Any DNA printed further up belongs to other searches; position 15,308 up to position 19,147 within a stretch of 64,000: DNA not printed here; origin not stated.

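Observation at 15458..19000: TatC fused in frame to an LptD-like outer-membrane protein via an internal signal-peptide-like segment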

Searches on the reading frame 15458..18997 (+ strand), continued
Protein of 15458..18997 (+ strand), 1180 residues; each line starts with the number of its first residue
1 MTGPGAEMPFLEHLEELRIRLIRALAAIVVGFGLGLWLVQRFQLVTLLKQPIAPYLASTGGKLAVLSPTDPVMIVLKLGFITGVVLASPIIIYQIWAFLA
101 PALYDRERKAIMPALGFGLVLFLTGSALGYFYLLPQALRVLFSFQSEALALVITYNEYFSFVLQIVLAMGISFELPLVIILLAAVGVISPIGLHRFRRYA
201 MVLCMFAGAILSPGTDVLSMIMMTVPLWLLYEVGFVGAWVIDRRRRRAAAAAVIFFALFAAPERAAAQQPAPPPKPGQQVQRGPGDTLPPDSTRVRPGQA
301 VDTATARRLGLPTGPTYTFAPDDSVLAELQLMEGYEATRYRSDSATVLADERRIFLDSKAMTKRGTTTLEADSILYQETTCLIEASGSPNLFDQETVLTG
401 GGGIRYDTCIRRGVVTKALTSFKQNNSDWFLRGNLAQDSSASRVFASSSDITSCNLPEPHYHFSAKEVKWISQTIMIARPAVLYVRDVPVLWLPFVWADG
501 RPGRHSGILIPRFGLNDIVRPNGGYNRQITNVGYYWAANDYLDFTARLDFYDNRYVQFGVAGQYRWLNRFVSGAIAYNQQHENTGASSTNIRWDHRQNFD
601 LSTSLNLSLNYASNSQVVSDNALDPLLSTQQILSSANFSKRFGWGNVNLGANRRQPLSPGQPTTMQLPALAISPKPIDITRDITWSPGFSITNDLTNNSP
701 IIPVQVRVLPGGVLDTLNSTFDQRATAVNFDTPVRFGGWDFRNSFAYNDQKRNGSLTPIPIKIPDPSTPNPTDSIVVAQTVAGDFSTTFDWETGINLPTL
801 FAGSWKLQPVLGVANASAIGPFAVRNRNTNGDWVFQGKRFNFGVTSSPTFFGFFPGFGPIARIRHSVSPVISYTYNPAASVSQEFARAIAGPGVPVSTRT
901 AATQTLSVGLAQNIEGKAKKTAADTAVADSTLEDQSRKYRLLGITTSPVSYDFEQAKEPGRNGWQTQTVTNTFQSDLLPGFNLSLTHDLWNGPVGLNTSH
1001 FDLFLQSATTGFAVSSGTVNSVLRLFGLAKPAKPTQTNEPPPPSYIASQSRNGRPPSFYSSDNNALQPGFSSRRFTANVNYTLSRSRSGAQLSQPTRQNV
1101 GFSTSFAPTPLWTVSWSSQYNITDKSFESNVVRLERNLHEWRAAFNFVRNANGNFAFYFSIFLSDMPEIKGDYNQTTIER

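Call 24: find_homologous_proteins(query=L063:6001-9465:+)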
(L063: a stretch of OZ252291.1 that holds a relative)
Query L063:6001-9465:+ (1155 aa): 774 proteins with E <= 0.001 among 8000 candidates; the best 120 are listed.
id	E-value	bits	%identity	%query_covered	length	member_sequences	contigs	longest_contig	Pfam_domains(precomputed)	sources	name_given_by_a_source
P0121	0.0e+0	2444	92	100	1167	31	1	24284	PF00902.24,PF19838.6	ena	-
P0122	0.0e+0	2314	87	100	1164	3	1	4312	PF00902.24,PF19838.6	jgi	-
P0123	0.0e+0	2182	82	100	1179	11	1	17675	PF00902.24,PF19838.6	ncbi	-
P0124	0.0e+0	2087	79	98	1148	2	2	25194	PF00902.24,PF19838.6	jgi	jgi:Tat protein translocase TatC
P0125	0.0e+0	2051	76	100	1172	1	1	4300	PF00902.24,PF19838.6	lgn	-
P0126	0.0e+0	1922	71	100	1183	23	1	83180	PF00902.24,PF19838.6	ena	-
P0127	0.0e+0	1913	71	100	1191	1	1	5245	PF00902.24,PF19838.6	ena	-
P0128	0.0e+0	1907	71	100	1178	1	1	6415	PF00902.24,PF19838.6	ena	-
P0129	0.0e+0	1896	71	100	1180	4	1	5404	PF00902.24,PF19838.6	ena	-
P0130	0.0e+0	1732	92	72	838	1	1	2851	PF00902.24,PF19838.6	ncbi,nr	ncbi:MAG: twin-arginine translocase subunit TatC, partial [Gemmatimonadetes bacterium]|nr:twin-argin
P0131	0.0e+0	1662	63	100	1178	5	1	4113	PF00902.24,PF19838.6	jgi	jgi:Tat protein translocase TatC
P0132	0.0e+0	1534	72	79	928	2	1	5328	PF19838.6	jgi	jgi:hypothetical protein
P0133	0.0e+0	1516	71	80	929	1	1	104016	PF19838.6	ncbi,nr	ncbi:MAG: putative LPS assembly protein LptD [Gemmatimonadetes bacterium]|nr:putative LPS assembly p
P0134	0.0e+0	1448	56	100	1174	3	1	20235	PF00902.24,PF19838.6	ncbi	-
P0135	0.0e+0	1437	55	100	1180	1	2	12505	PF00902.24,PF19838.6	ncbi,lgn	ncbi:MAG: twin-arginine translocase subunit TatC [Gemmatimonadales bacterium]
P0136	0.0e+0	1437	54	100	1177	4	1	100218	PF00902.24,PF19838.6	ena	-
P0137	0.0e+0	1430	55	100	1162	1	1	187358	PF00902.24,PF19838.6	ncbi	-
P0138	0.0e+0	1430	54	100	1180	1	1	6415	PF00902.24,PF19838.6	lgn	-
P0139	0.0e+0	1428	55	100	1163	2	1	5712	PF00902.24,PF19838.6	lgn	-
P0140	0.0e+0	1428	56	100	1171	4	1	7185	PF00902.24,PF19838.6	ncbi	-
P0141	0.0e+0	1421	54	100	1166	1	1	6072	PF00902.24,PF19838.6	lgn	-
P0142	0.0e+0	1412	54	100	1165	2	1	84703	PF00902.24,PF19838.6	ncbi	-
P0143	0.0e+0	1411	55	100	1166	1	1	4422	PF00902.24,PF19838.6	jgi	jgi:Tat protein translocase TatC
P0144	0.0e+0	1411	55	100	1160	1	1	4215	PF00902.24,PF19838.6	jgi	jgi:Tat protein translocase TatC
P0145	0.0e+0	1410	56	100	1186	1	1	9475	PF00902.24,PF19838.6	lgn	-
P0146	0.0e+0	1409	55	100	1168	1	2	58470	PF00902.24,PF19838.6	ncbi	-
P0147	0.0e+0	1404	54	100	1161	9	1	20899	PF00902.24,PF19838.6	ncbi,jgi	jgi:Tat protein translocase TatC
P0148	0.0e+0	1402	53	100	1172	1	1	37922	PF00902.24,PF19838.6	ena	-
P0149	0.0e+0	1401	54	100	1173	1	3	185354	PF00902.24,PF19838.6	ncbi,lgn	-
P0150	0.0e+0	1400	53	100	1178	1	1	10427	PF00902.24,PF19838.6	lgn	-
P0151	0.0e+0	1398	53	100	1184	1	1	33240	PF00902.24,PF19838.6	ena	-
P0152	0.0e+0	1395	53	100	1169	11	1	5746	PF00902.24,PF19838.6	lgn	-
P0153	0.0e+0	1395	54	100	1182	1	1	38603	PF00902.24,PF19838.6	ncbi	-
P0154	0.0e+0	1394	54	100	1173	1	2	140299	PF00902.24,PF19838.6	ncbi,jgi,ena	ncbi:MAG TPA: twin-arginine translocase subunit TatC [Gemmatimonadales bacterium]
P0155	0.0e+0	1394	54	100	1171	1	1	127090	PF00902.24,PF19838.6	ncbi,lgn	-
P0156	0.0e+0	1394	54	100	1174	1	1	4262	PF00902.24,PF19838.6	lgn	-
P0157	0.0e+0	1393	54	100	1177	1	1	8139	PF00902.24,PF19838.6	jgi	-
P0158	0.0e+0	1389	53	100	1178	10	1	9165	PF00902.24,PF19838.6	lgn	-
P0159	0.0e+0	1387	54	100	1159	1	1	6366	PF00902.24,PF19838.6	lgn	-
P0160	0.0e+0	1386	53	100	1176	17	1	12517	PF00902.24,PF19838.6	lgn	-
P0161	0.0e+0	1385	53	100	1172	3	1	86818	PF00902.24,PF19838.6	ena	-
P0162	0.0e+0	1384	54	100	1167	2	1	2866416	PF00902.24,PF19838.6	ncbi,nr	ncbi:MAG: twin-arginine translocase subunit TatC [Gemmatimonadota bacterium]|nr:MAG: twin-arginine t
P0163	0.0e+0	1381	54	100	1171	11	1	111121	PF00902.24,PF19838.6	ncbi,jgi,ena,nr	ncbi:MAG: twin-arginine translocase subunit TatC [Gemmatimonadota bacterium]|nr:twin-arginine transl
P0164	0.0e+0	1380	53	100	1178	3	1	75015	PF00902.24,PF19838.6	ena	-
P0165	0.0e+0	1380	53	100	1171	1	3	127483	PF00902.24,PF19838.6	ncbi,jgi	jgi:Tat protein translocase TatC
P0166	0.0e+0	1379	53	100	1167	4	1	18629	PF00902.24,PF19838.6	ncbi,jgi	jgi:sec-independent protein translocase protein TatC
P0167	0.0e+0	1378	53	100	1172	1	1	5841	PF00902.24,PF19838.6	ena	-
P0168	0.0e+0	1378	53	100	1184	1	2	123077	PF00902.24,PF19838.6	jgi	jgi:Tat protein translocase TatC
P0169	0.0e+0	1377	53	100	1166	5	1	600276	PF00902.24,PF19838.6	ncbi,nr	ncbi:MAG: hypothetical protein KatS3mg081_2878 [Gemmatimonadales bacterium]|nr:MAG: hypothetical pro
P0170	0.0e+0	1376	54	100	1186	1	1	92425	PF00902.24,PF19838.6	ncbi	-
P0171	0.0e+0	1373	53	100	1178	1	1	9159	PF00902.24,PF19838.6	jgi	jgi:Tat protein translocase TatC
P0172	0.0e+0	1372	55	100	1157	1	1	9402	PF00902.24,PF19838.6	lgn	-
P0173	0.0e+0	1370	53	100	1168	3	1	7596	PF00902.24,PF19838.6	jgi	jgi:Tat protein translocase TatC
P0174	0.0e+0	1370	54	100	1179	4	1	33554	PF00902.24,PF19838.6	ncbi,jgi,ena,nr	ncbi:MAG: twin-arginine translocase subunit TatC [Gemmatimonadota bacterium]|nr:twin-arginine transl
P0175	0.0e+0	1367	52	100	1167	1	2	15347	PF00902.24,PF19838.6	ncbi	-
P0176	0.0e+0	1362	53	100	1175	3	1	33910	PF00902.24,PF19838.6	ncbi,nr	ncbi:MAG: twin-arginine translocase subunit TatC [Gemmatimonadetes bacterium]|nr:twin-arginine trans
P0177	0.0e+0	1361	55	100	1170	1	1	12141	PF00902.24,PF19838.6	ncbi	-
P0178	0.0e+0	1361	53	100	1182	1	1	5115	PF00902.24,PF19838.6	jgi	jgi:Tat protein translocase TatC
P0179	0.0e+0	1360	53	100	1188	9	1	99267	PF00902.24,PF19838.6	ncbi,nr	ncbi:MAG: twin-arginine translocase subunit TatC [Gemmatimonadetes bacterium]|nr:twin-arginine trans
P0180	0.0e+0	1360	52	100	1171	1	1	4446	PF00902.24,PF19838.6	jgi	jgi:sec-independent protein translocase protein TatC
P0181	0.0e+0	1359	54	100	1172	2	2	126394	PF00902.24,PF19838.6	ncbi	-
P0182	0.0e+0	1358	53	100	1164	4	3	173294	PF00902.24,PF19838.6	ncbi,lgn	-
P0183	0.0e+0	1358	53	100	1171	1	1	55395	PF00902.24,PF19838.6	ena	-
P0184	0.0e+0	1358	53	100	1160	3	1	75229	PF00902.24,PF19838.6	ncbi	-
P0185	0.0e+0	1356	53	100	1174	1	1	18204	PF00902.24,PF19838.6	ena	-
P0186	0.0e+0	1354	53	100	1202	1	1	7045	PF00902.24,PF19838.6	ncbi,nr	ncbi:MAG: twin-arginine translocase subunit TatC [Gemmatimonadetes bacterium]|nr:twin-arginine trans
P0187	0.0e+0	1354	53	100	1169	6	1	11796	PF00902.24,PF19838.6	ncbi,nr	ncbi:MAG: twin-arginine translocase subunit TatC [Gemmatimonadetes bacterium]|nr:twin-arginine trans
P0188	0.0e+0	1353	52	100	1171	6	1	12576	PF00902.24,PF19838.6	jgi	-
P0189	0.0e+0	1353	53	100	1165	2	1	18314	PF00902.24,PF19838.6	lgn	-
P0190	0.0e+0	1351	52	100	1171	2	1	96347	PF00902.24,PF19838.6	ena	-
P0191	0.0e+0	1350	53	100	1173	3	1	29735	PF00902.24,PF19838.6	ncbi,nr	ncbi:MAG TPA: twin-arginine translocase subunit TatC [Gemmatimonadales bacterium]|nr:twin-arginine t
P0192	0.0e+0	1350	54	100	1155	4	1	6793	PF00902.24,PF19838.6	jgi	jgi:Tat protein translocase TatC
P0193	0.0e+0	1349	52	100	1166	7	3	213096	PF00902.24,PF19838.6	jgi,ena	-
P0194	0.0e+0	1349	53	100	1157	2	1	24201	PF00902.24,PF19838.6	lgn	-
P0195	0.0e+0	1348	52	100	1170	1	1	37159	PF00902.24,PF19838.6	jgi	jgi:Tat protein translocase TatC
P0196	0.0e+0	1347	53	100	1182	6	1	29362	PF00902.24,PF19838.6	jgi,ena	-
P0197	0.0e+0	1347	53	100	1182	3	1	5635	PF00902.24,PF19838.6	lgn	-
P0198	0.0e+0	1345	52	100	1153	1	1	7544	PF00902.24,PF19838.6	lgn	-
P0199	0.0e+0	1345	52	100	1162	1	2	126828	PF00902.24,PF19838.6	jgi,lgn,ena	-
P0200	0.0e+0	1345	52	100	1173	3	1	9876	PF00902.24,PF19838.6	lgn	-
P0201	0.0e+0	1345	52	100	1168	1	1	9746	PF00902.24,PF19838.6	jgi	-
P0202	0.0e+0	1343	53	100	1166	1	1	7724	PF00902.24,PF19838.6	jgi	jgi:Tat protein translocase TatC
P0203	0.0e+0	1343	63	80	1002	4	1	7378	PF00902.24,PF19838.6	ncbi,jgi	jgi:Tat protein translocase TatC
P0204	0.0e+0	1340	52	100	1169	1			PF00902.24,PF19838.6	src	-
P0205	0.0e+0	1338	52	100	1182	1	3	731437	PF00902.24,PF19838.6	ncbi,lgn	-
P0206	0.0e+0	1337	53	100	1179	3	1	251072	PF00902.24,PF19838.6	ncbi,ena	-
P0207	0.0e+0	1337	53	100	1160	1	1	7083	PF00902.24,PF19838.6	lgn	-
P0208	0.0e+0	1337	53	100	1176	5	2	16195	PF00902.24,PF19838.6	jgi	jgi:sec-independent protein translocase protein TatC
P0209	0.0e+0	1334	52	100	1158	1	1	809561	PF00902.24,PF19838.6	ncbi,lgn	-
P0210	0.0e+0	1333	53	100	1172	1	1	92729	PF00902.24,PF19838.6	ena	-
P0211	0.0e+0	1332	52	100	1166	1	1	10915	PF00902.24,PF19838.6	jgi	jgi:Tat protein translocase TatC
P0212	0.0e+0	1332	52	100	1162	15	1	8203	PF00902.24,PF19838.6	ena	-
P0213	0.0e+0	1330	53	100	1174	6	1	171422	PF00902.24,PF19838.6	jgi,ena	jgi:Tat protein translocase TatC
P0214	0.0e+0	1330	53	100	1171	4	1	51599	PF00902.24,PF19838.6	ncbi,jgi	jgi:Tat protein translocase TatC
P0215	0.0e+0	1330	52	100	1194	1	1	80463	PF00902.24,PF19838.6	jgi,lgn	jgi:Tat protein translocase TatC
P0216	0.0e+0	1328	52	100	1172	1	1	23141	PF00902.24,PF19838.6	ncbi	-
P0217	0.0e+0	1328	52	100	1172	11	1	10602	PF00902.24,PF19838.6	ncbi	ncbi:MAG: twin-arginine translocase subunit TatC [Gemmatimonadales bacterium]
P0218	0.0e+0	1328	52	100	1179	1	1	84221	PF00902.24,PF19838.6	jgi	jgi:sec-independent protein translocase protein TatC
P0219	0.0e+0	1327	51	100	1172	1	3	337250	PF00902.24,PF19838.6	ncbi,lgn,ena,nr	ncbi:MAG: twin-arginine translocase subunit TatC [Gemmatimonadetes bacterium]|nr:twin-arginine trans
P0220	0.0e+0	1324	53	100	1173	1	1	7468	PF00902.24,PF19838.6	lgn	-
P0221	0.0e+0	1324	53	100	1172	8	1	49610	PF00902.24,PF19838.6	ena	-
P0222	0.0e+0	1323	53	100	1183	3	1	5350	PF00902.24,PF19838.6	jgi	jgi:Tat protein translocase TatC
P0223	0.0e+0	1323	52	100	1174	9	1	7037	PF00902.24,PF19838.6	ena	-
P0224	0.0e+0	1316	52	100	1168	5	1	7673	PF00902.24,PF19838.6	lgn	-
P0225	0.0e+0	1316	52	100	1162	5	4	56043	PF00902.24,PF19838.6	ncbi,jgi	jgi:sec-independent protein translocase protein TatC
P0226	0.0e+0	1315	53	100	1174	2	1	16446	PF00902.24,PF19838.6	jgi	jgi:Tat protein translocase TatC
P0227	0.0e+0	1314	52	100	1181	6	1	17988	PF00902.24,PF19838.6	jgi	jgi:sec-independent protein translocase protein TatC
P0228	0.0e+0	1313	51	100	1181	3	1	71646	PF00902.24,PF19838.6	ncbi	-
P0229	0.0e+0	1309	51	100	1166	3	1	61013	PF00902.24,PF19838.6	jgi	jgi:Tat protein translocase TatC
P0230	0.0e+0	1307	52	100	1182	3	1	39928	PF00902.24,PF19838.6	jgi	jgi:Tat protein translocase TatC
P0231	0.0e+0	1304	52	100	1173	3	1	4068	PF00902.24,PF19838.6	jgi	jgi:Tat protein translocase TatC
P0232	0.0e+0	1304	51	100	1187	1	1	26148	PF00902.24,PF19838.6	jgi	jgi:sec-independent protein translocase protein TatC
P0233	0.0e+0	1303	52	100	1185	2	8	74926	PF00902.24,PF19838.6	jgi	jgi:Tat protein translocase TatC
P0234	0.0e+0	1301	52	100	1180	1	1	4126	PF00902.24,PF19838.6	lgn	-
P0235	0.0e+0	1301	51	100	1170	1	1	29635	PF00902.24,PF19838.6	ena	-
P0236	0.0e+0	1298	51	100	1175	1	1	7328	PF00902.24,PF19838.6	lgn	-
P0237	0.0e+0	1298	52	100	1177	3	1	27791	PF00902.24,PF19838.6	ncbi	-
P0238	0.0e+0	1296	51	100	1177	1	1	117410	PF00902.24,PF19838.6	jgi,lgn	jgi:Tat protein translocase TatC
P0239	0.0e+0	1292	51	99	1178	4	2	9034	PF00902.24,PF19838.6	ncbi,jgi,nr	ncbi:MAG TPA: twin-arginine translocase subunit TatC [Gemmatimonadales bacterium]|nr:twin-arginine t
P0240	0.0e+0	1288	50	100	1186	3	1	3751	PF00902.24,PF19838.6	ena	-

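Call 35: search_protein_representatives(protein=window:15458-18997:+)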
Query: 1180 residues. Proteins with E-value up to 0.001 (for the whole library): 15344; up to 1e-10: 8428; up to 1e-30: 932. The best 150 are listed.
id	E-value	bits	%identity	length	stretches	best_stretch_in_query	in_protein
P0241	0.0e+00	1395.1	56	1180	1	1-1179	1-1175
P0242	0.0e+00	1058.2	45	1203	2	6-1095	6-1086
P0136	0.0e+00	1033.1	44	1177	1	2-1180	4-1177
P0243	3.1e-279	946.1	49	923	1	283-1180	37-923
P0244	2.3e-277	939.9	51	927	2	329-1043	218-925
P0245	1.9e-268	910.4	41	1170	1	8-1178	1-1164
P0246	3.7e-258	876.3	63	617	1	73-688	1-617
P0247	3.5e-234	796.9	49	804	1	8-815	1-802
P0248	3.2e-227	773.8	46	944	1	255-1179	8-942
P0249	2.2e-213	728.0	43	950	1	287-1178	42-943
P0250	9.2e-206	702.7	48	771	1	3-681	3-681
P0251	2.0e-198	678.5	45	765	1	261-1005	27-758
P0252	2.5e-192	658.3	45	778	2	431-1098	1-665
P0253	6.0e-175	600.7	53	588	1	597-1179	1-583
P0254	1.7e-169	582.6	38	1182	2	6-674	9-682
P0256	9.7e-152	523.8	37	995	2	244-1087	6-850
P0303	1.3e-102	361.1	35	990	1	321-1177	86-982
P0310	1.5e-99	351.0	42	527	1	666-1177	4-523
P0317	1.2e-96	341.3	32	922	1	277-1177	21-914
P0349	7.1e-85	302.4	57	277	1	908-1180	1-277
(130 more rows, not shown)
